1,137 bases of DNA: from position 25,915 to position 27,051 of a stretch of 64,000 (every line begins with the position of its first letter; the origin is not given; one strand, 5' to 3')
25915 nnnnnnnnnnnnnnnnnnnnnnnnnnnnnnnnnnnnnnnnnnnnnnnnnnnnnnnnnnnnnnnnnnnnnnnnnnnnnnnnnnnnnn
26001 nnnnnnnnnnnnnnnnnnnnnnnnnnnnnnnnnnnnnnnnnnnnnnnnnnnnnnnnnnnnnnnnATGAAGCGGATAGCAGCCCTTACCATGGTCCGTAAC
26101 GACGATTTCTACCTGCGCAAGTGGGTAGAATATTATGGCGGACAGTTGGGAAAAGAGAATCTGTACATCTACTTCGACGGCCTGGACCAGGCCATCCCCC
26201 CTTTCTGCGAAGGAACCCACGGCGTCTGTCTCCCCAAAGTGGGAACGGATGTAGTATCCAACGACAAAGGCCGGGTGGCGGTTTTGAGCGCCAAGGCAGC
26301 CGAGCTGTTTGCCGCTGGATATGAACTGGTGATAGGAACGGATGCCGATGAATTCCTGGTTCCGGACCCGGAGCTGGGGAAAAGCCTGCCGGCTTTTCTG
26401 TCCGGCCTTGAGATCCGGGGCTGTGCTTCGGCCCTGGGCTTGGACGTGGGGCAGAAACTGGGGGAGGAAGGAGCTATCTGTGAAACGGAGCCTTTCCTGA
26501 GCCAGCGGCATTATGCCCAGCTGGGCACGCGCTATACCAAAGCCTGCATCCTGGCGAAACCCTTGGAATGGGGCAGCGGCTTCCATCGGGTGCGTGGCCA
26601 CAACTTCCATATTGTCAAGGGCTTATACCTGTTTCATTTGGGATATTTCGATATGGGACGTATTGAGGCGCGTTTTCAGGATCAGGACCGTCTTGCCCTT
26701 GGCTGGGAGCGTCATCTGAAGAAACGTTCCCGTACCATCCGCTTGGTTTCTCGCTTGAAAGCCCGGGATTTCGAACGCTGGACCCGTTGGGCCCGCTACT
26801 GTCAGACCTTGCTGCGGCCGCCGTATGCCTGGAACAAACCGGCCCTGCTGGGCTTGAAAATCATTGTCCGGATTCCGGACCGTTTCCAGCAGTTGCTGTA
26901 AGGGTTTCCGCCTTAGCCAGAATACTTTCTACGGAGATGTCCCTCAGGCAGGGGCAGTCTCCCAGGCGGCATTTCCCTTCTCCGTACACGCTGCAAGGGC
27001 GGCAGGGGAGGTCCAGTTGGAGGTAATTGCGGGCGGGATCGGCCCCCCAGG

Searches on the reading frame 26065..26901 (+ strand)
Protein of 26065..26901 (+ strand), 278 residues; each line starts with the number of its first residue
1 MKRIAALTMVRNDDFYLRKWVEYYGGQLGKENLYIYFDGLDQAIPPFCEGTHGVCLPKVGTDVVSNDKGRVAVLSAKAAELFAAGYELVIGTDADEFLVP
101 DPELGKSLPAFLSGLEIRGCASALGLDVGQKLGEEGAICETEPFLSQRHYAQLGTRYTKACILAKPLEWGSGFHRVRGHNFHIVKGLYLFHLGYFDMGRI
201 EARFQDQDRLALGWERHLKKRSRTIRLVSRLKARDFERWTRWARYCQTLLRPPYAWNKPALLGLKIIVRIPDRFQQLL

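Call 76: search_protein_families(library=pfam, proteins=[window:26065-26901:+], max_evalue=0.01)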
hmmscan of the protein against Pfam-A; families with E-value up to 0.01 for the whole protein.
window:26065-26901:+ (278 aa): 1 family
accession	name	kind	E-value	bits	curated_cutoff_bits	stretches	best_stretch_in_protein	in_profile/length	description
PF13704.12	Glyco_tranf_2_4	-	1.6e-09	38.5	27.5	1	11-112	1-98/98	Glycosyl transferase family 2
